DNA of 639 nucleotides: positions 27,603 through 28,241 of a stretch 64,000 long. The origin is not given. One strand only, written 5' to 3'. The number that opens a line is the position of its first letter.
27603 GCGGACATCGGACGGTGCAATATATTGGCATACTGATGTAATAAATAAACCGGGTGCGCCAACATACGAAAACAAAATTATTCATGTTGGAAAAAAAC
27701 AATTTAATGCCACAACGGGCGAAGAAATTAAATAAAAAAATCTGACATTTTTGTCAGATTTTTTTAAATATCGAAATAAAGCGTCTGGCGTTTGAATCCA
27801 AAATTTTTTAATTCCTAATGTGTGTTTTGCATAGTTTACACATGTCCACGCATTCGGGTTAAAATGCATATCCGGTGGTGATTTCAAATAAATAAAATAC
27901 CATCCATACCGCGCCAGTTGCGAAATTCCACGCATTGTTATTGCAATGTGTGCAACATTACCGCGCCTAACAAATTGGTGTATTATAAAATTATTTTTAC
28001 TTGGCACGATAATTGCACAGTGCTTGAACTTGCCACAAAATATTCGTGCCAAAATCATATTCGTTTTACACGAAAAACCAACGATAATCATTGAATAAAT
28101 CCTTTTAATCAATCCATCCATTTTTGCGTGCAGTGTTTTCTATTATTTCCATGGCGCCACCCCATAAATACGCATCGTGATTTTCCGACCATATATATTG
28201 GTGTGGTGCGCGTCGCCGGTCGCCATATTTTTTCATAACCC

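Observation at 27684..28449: Two-gene operon downstream of the virB cluster encoding a YiiX/YaeF-like permuted papain-fold hydrolase and an unknown partner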

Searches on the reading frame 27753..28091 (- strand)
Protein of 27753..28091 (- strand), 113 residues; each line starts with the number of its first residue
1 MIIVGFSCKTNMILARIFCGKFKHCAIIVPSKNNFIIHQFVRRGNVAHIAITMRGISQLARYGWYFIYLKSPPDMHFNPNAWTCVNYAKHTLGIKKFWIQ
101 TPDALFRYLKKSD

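Call 16: search_solved_structures(query=A2, max_evalue=10, show_alignments=3)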
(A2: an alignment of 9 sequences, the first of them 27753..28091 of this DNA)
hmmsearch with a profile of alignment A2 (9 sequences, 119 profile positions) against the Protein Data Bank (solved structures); distinct sequences matched with E-value up to 10: 0.

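Call 19: predict_structure(alignment_id=A2)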
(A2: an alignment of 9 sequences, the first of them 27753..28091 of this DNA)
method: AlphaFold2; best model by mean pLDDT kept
length: 113 residues; sequences in the alignment: 9
mean_pLDDT: 86.7   pTM: 0.80
mean pLDDT of the five models: 86.7, 85.8, 83.3, 80.5, 79.0
residues with pLDDT >= 90: 67; 70-90: 32; 50-70: 14; < 50: 0
segments of 3 or more residues with pLDDT < 50: none
pLDDT, mean of each block of 10 residues (from residue 1): 87 64 90 90 90 92 90 79 93 91 93 71
secondary structure, 60 per line:
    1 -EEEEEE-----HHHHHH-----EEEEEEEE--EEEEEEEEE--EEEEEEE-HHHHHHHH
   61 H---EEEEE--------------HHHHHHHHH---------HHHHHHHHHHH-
elements in order: E2-7 H13-18 E24-31 E34-42 E45-51 H53-61 E65-69 H84-92 H102-112
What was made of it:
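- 27753..28091 (-): geneB conserved core (Met11-Asp123 of the ORF, 113 aa): predicted alpha/beta protein with a His-Gln-Cys triad in permuted papain-like order. AF2 pLDDT 86.7, pTM 0.80 (call 19).
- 28020..28022 (-): codon of putative catalytic His (His34 of the ORF, His24 of the core), first residue of strand 2. Strand 24-31 in the model (call 19).
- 27840..27842 (-): codon of putative catalytic Cys (Cys94 of the ORF, Cys84 of the core), first residue of helix 3. Helix 84-92 in the model (call 19).
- On YaeF/YiiX family proper (Pfam PF05708, Peptidase_C92/DUF830): 113-aa core with about 15 residues between strand 5 and the Cys helix (call 19).
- Checked: The first residues form strand 1 of the fold (call 19).
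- The AF2 model has pLDDT 86.7 and pTM 0.80, with His24 at the start of strand 24-31 and Cys84 at the start of helix 84-92 (call 19).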

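Call 21: fold_search(model_id=the predicted structure, library=pdb)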
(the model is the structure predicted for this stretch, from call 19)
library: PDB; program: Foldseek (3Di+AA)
matches with E <= 10: 172; with E <= 0.001: 0
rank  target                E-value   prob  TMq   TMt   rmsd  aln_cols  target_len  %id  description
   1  2if6_A                2.6e-01  0.47  0.45  0.30  10.5       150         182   15  Crystal structure of metalloprotein yiiX from Escherichia coli O157:H7, DUF1105 (released 2006-10-03)
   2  3kw0_B                4.5e-01  0.35  0.31  0.20   3.9        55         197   16  Crystal structure of Cysteine peptidase (NP_982244.1) from BACILLUS CEREUS ATCC 10987 at 2.50 A resolution (released 2009-12-15)
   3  3kw0_D                5.4e-01  0.30  0.31  0.20   3.9        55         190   16  Crystal structure of Cysteine peptidase (NP_982244.1) from BACILLUS CEREUS ATCC 10987 at 2.50 A resolution (released 2009-12-15)
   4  6j4o_A                7.3e-01  0.12  0.33  0.18  10.0       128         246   16  Structural basis of tubulin detyrosination by vasohibins-SVBP enzyme complex and functional implications (released 2019-05-01)
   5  3kw0_C                9.3e-01  0.21  0.31  0.20   3.9        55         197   16  Crystal structure of Cysteine peptidase (NP_982244.1) from BACILLUS CEREUS ATCC 10987 at 2.50 A resolution (released 2009-12-15)
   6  3kw0_A                1.1e+00  0.21  0.31  0.20   3.9        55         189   16  Crystal structure of Cysteine peptidase (NP_982244.1) from BACILLUS CEREUS ATCC 10987 at 2.50 A resolution (released 2009-12-15)
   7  6khi_S                1.1e+00  0.21  0.26  0.43   5.8        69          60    3  Supercomplex for cylic electron transport in cyanobacteria (released 2020-02-12)
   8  1ej8                  1.2e+00  0.05  0.21  0.18  11.7        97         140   14  CRYSTAL STRUCTURE OF DOMAIN 2 OF THE YEAST COPPER CHAPERONE FOR SUPEROXIDE DISMUTASE (LYS7) AT 1.55 A RESOLUTION (released 2000-04-05)
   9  6j4q_A                1.3e+00  0.18  0.29  0.16   4.7        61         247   16  Structural basis of tubulin detyrosination by vasohibins-SVBP enzyme complex and functional implications (released 2019-05-01)
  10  9ow2_B                1.3e+00  0.10  0.25  0.13   6.4        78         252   13  Crystal Structure of the Surface Protein (CD630_07380) from Clostridium difficile Strain 630 (released 2025-06-18)
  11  2im9                  1.5e+00  0.16  0.31  0.15   5.7        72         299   11  Crystal structure of protein LPG0564 from Legionella pneumophila str. Philadelphia 1, Pfam DUF1460 (released 2006-10-17)
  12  6lpg_A                1.6e+00  0.16  0.29  0.16   4.7        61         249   16  human VASH1-SVBP complex (released 2020-10-21)
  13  4bhm_B                1.6e+00  0.14  0.22  0.29   4.2        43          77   14  The crystal structure of MoSub1-DNA complex reveals a novel DNA binding mode (released 2014-04-23)
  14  6j4s_A                2.2e+00  0.13  0.29  0.15   4.7        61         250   16  Structural basis of tubulin detyrosination by vasohibins-SVBP enzyme complex and functional implications (released 2019-05-01)
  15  4bhm_D                2.3e+00  0.13  0.23  0.31   3.6        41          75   12  The crystal structure of MoSub1-DNA complex reveals a novel DNA binding mode (released 2014-04-23)
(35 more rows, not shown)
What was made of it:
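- The best PDB fold matches are YiiX 2if6 and the YiiX-like Cys peptidase 3kw0, followed by other papain- or transglutaminase-like Cys enzymes (call 21). The top PDB fold matches are YiiX and 3kw0 (call 21).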

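Call 22: search_protein_representatives(alignment_id=A2)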
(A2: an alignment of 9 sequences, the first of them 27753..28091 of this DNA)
Query: 9 sequences, 119 profile positions. Proteins with E-value up to 0.001 (for the whole library): 307; up to 1e-10: 87; up to 1e-30: 24. The best 150 are listed.
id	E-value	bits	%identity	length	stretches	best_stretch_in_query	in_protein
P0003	2.4e-55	201.9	-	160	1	1-119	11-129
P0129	6.6e-42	158.6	-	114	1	1-112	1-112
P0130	1.1e-41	157.8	-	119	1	1-111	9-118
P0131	4.4e-40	152.7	-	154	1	1-111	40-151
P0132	2.6e-39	150.2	-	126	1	1-112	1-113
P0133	1.8e-37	144.2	-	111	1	1-109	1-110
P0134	6.9e-36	139.1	-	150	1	1-111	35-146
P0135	1.8e-35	137.8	-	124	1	1-111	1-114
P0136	1.9e-35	137.7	-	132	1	1-113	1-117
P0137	8.7e-35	135.6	-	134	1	1-112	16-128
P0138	1.1e-34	135.3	-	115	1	1-111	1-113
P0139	1.4e-34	134.9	-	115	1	2-110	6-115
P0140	3.6e-34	133.6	-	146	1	1-110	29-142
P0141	9.1e-34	132.3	-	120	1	1-110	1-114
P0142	1.9e-33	131.3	-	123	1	1-110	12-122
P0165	2.4e-24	101.9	-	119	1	2-111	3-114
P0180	1.4e-20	89.7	-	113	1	1-111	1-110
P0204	1.8e-13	66.9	-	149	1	3-111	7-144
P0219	1.7e-09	54.0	-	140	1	4-113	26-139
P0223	3.8e-09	52.9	-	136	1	1-115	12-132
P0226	7.8e-09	51.9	-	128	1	3-111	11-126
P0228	8.7e-09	51.7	-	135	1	2-113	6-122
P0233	1.9e-08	50.6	-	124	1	3-112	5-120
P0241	4.4e-08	49.5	-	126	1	15-113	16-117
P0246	6.8e-08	48.8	-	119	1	3-111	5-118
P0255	2.7e-07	46.9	-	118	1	5-112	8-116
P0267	1.6e-06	44.4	-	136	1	10-114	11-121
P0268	1.8e-06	44.2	-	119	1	7-111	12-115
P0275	3.0e-06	43.6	-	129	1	3-111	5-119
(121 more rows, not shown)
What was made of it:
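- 27753..28091 (-): 307 clusters at E<1e-3 (call 22).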

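Call 24: search_protein_families(library=pfam, alignment_id=A3, max_evalue=1)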
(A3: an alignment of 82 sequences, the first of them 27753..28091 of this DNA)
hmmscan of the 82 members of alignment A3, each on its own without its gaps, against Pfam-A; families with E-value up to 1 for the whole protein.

A. member 1, window:27753-28091:- (113 aa): 0 families

B. families by the number of members that match (of 82 scanned): 35 families (the first 25 are shown)
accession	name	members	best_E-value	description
PF17643.6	TssR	2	0.0021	TssR protein N-terminal barrel domain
PF00005.33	ABC_tran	1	4e-28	ABC transporter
PF00664.28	ABC_membrane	1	1.9e-12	ABC transporter transmembrane region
PF02463.25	SMC_N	1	6.4e-07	RecF/RecN/SMC N terminal domain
PF14790.11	THDPS_N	1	0.002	Tetrahydrodipicolinate N-succinyltransferase N-terminal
PF19236.4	ADAMTS_CR_3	1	0.0038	ADAMTS cysteine-rich domain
PF03206.19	NifW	1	0.0084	Nitrogen fixation protein NifW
PF00753.33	Lactamase_B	1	0.017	Metallo-beta-lactamase superfamily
PF22881.1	FilE_C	1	0.029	FilE, C-terminal domain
PF07927.17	HicA_toxin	1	0.041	HicA toxin of bacterial toxin-antitoxin,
PF02666.20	PS_Dcarbxylase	1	0.051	Phosphatidylserine decarboxylase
PF00923.25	TAL_FSA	1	0.06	Transaldolase/Fructose-6-phosphate aldolase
PF06770.17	Arif-1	1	0.061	Actin-rearrangement-inducing factor (Arif-1)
PF09818.15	ABC_ATPase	1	0.07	P-loop domain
PF03193.22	RsgA_GTPase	1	0.078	RsgA GTPase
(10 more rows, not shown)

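Call 26: search_protein_families(library=phrogs, alignment_id=A3, max_evalue=0.01)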
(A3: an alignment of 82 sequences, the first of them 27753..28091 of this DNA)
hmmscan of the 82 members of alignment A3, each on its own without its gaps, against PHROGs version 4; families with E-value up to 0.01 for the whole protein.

A. member 1, window:27753-28091:- (113 aa): 0 families

B. families by the number of members that match (of 82 scanned): 6 families
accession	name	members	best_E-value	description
phrog_2392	-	1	2.2e-91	ABC transporter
phrog_293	-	1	8.3e-43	ABC transporter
phrog_23675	-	1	1.4e-07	-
phrog_77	-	1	3.2e-05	SbcC-like subunit of palindrome specific endonuclease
phrog_11886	-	1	0.006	-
phrog_38293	-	1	0.0083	-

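Call 27: find_encoding_contigs(protein=P0246, flank=6000, max_places=3)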
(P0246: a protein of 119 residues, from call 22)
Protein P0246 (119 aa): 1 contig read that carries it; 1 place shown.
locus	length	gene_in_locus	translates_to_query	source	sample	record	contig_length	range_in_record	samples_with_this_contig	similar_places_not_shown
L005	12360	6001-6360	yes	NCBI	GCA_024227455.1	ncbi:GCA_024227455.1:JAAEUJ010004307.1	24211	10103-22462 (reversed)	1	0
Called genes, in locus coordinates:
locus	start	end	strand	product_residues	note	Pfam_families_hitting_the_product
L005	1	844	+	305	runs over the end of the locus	PF00145:DNA_methylase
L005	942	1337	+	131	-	PF20057:DUF6456 (weak)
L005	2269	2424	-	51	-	-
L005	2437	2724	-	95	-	-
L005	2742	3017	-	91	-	PF05015:HigB-like_toxin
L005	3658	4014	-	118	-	-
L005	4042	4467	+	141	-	PF03592:Terminase_2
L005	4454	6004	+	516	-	-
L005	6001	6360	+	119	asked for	-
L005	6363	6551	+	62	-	-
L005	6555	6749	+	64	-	-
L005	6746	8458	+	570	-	PF12236:Head-tail_con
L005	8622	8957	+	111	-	-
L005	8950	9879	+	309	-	-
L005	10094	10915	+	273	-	PF19821:Phage_capsid_2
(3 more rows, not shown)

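Call 28: find_encoding_contigs(protein=P0233, flank=6000, max_places=3)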
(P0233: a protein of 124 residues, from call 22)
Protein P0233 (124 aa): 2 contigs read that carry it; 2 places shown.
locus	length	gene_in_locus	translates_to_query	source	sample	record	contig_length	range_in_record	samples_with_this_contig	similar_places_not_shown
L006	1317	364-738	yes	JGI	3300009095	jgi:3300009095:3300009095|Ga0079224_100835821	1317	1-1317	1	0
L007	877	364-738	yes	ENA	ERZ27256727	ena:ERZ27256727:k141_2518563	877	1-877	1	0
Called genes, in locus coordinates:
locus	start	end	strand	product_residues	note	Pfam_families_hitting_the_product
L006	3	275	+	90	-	?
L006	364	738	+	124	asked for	-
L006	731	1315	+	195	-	?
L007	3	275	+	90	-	?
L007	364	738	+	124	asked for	-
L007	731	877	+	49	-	?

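Call 29: find_encoding_contigs(protein=P0268, flank=6000, max_places=3)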
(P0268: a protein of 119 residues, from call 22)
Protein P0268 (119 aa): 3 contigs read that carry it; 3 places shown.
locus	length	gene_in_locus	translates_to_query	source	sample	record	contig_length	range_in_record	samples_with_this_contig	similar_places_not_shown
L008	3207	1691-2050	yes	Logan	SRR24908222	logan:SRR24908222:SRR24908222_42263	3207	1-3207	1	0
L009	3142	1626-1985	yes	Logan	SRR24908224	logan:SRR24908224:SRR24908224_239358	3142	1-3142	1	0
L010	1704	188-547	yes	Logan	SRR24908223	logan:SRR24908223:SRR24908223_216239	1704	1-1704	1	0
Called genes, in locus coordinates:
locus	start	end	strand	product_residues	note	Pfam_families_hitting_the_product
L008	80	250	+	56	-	-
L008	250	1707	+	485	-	-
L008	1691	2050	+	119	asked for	-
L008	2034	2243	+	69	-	-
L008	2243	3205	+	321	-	?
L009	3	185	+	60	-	?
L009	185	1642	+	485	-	-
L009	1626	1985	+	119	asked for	-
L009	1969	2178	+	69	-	-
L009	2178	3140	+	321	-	?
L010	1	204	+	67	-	?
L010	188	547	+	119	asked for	-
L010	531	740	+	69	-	-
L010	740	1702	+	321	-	?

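Call 30: find_encoding_contigs(protein=P0180, flank=6000, max_places=3)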
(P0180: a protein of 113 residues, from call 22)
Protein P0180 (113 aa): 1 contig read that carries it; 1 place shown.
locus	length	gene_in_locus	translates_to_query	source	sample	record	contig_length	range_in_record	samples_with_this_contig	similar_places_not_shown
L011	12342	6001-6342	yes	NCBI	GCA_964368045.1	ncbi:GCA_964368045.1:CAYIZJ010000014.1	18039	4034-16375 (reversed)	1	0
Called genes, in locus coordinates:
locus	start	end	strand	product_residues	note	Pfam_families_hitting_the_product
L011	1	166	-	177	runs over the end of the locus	PF02357:NusG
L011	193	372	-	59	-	PF00584:SecE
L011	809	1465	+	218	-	PF04335:VirB8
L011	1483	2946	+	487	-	PF03524:CagX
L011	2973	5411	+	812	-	PF03743:TrbI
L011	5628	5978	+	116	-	-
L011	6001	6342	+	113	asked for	-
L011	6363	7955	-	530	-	PF14849:YidC_periplas, PF02096:60KD_IMP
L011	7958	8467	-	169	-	PF01252:Peptidase_A8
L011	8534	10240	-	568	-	PF00999:Na_H_Exchanger, PF02254:TrkA_N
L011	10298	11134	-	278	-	PF00398:RrnaAD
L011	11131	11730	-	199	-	PF21176:RecR_HhH, PF13662:Toprim_4, PF21175:RecR_C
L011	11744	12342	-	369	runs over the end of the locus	PF00768:Peptidase_S11, PF13354:Beta-lactamase2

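Call 45: fold_search(model_id=the predicted structure, library=viral)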
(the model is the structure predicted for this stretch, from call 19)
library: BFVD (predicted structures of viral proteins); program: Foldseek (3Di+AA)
matches with E <= 10: 620; with E <= 0.001: 4
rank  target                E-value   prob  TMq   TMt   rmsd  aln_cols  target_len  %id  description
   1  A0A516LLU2            1.0e-05  1.00  0.67  0.41   4.5       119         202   23  (no name in the UniProt tables at hand)
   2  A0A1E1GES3            2.4e-05  1.00  0.67  0.52   4.6       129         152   21  (no name in the UniProt tables at hand)
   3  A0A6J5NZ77            1.5e-04  1.00  0.73  0.68   4.3       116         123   22  Uncharacterized protein [uncultured Caudovirales phage]
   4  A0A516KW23            5.9e-04  1.00  0.65  0.52   5.3       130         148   14  (no name in the UniProt tables at hand)
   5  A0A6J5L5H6            9.7e-03  1.00  0.56  0.53   4.3       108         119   21  Uncharacterized protein [uncultured Caudovirales phage]
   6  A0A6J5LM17            1.2e-02  1.00  0.67  0.57   4.2       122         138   19  Uncharacterized protein [uncultured Caudovirales phage]
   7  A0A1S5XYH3            1.6e-02  0.96  0.49  0.32   6.4       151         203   15  (no name in the UniProt tables at hand)
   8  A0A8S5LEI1            1.7e-01  0.44  0.35  0.07  11.2        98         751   14  Hydrolase [Myoviridae sp. ctBDS4]
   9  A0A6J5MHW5            2.4e-01  0.41  0.42  0.30   9.9       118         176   19  Uncharacterized protein [uncultured Caudovirales phage]
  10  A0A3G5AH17            2.9e-01  0.44  0.37  0.22   5.0        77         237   12  Uncharacterized protein [Sylvanvirus sp.]
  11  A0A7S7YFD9            3.1e-01  0.47  0.38  0.20   6.7        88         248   14  Permuted papain-like amidase YaeF/Yiix C92 family enzyme [Medusavirus stheno T3]
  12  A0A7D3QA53            3.3e-01  0.85  0.36  0.23   2.2        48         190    8  (no name in the UniProt tables at hand)
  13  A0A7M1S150            3.7e-01  0.18  0.36  0.26  14.4       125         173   10  RanBP2-type domain-containing protein [uncultured phage cr108_1]
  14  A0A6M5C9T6            3.7e-01  0.16  0.28  0.14  16.5        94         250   14  DNA N-6-adenine-methyltransferase [Shigella phage 2019SD1]
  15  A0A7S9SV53            3.9e-01  0.20  0.32  0.31  10.1       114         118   15  (no name in the UniProt tables at hand)
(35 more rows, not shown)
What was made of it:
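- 27753..28091 (-): Foldseek (calls 21, 45).
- It gives weak ones to a Medusavirus YaeF/YiiX C92 enzyme and poxvirus OPG091 (call 45).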

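Call 56: search_dna_similar(query=P0246, collection=phages, mode=protein, max_evalue=0.001, max_rows=25)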
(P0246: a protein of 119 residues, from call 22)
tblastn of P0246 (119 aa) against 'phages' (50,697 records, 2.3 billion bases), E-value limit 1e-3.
Records with a match: 4; places in all: 4; records where one place covers at least 80% of the query: 4.
Best place of each record, by identity: <60% 4.
By first word of the organism name: Vibrio 4.
By host as written in the record: - 3; Vibrio coralliilyticus strain P1 LMG23696 1.
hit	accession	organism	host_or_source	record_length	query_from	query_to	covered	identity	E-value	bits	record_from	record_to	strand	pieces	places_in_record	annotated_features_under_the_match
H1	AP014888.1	Vibrio phage CKB-S2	Vibrio coralliilyticus strain P1 ...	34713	5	118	96%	30.4%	5e-5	46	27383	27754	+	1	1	hypothetical protein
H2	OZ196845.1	Vibrio phage PG9A-2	Seawater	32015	11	117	90%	32.2%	8e-4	43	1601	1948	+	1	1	hypothetical protein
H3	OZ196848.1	Vibrio phage PG9A-1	Seawater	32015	11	117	90%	32.2%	8e-4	43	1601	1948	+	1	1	hypothetical protein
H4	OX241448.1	Vibrio phage 284E43-1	Seawater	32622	11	118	91%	29.1%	6e-4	43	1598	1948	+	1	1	conserved hypothetical protein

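Call 57: search_dna_similar(query=window:27753-28091:-, collection=phages, mode=protein, max_evalue=0.01, max_rows=25)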
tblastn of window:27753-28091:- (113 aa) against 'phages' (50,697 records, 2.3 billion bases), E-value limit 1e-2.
No match.

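Call 58: get_annotated_region(hit=H4, flank=6000)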
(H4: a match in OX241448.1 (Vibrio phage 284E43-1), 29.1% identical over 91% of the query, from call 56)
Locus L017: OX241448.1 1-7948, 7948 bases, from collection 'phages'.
description: Vibrio phage 284E43-1 genome assembly, chromosome: VP115E34_1.
organism: Vibrio phage 284E43-1 (NCBI taxid 2963187)
taxonomy: Viruses; Duplodnaviria; Heunggongvirae; Uroviricota; Caudoviricetes
host: -; source: Seawater; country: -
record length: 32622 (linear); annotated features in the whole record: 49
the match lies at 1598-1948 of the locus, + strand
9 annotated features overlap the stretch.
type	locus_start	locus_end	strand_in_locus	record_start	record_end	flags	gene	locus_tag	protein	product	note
CDS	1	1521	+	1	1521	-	-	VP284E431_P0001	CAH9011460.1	terminase large subunit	-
CDS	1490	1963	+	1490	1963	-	-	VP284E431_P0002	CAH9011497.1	conserved hypothetical protein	-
CDS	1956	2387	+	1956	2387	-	-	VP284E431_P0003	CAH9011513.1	coil containing protein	-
CDS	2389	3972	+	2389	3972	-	-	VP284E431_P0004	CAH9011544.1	head-tail connector protein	-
CDS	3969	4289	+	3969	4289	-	-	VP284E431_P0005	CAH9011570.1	conserved hypothetical protein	-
CDS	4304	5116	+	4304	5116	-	-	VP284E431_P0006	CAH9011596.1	putative scaffolding protein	-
CDS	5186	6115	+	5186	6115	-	-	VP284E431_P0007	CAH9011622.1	major capsid protein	-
CDS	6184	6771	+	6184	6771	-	-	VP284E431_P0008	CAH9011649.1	head completion adaptor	-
CDS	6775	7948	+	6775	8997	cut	-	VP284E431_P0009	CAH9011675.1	head-closure protein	-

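Call 59: get_annotated_region(hit=H1, flank=6000)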
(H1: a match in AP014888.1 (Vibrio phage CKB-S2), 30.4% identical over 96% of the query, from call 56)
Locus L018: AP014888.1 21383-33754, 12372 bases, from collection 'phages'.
description: Vibrio phage CKB-S2 DNA, complete sequence.
organism: Vibrio phage CKB-S2 (NCBI taxid 1903260)
taxonomy: Viruses; Duplodnaviria; Heunggongvirae; Uroviricota; Caudoviricetes
host: Vibrio coralliilyticus strain P1 LMG23696; source: -; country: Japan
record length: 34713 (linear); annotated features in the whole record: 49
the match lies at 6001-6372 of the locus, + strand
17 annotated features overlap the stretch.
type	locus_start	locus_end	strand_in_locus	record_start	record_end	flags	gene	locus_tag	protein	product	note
CDS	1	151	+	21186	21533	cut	-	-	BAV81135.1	hypothetical protein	VCPH_CKB-S2_00033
CDS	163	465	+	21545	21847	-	-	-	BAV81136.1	hypothetical protein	VCPH_CKB-S2_00034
CDS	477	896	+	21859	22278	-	-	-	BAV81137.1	hypothetical protein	VCPH_CKB-S2_00035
CDS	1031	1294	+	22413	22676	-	-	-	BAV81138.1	hypothetical protein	VCPH_CKB-S2_00036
CDS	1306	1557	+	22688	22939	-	-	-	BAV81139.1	hypothetical protein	VCPH_CKB-S2_00037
CDS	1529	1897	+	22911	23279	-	-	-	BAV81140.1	hypothetical protein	VCPH_CKB-S2_00038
CDS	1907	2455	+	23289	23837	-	-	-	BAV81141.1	hypothetical protein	VCPH_CKB-S2_00039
CDS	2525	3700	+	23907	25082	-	-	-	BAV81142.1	integrase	VCPH_CKB-S2_00040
CDS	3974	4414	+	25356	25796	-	-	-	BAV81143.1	hypothetical protein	VCPH_CKB-S2_00041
CDS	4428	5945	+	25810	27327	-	-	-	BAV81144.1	terminase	VCPH_CKB-S2_00042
CDS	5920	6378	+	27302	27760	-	-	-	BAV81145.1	hypothetical protein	VCPH_CKB-S2_00043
CDS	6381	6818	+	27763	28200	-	-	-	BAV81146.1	hypothetical protein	VCPH_CKB-S2_00044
CDS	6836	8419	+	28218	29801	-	-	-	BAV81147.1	head-tail connector protein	VCPH_CKB-S2_00045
CDS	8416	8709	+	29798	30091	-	-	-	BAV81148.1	hypothetical protein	VCPH_CKB-S2_00046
CDS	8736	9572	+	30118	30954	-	-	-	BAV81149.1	scaffolding protein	VCPH_CKB-S2_00047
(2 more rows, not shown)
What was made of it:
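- Tried and rejected: A fixed terL-portal position for phage relatives: true for some (calls 27, 29, 58, 59).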
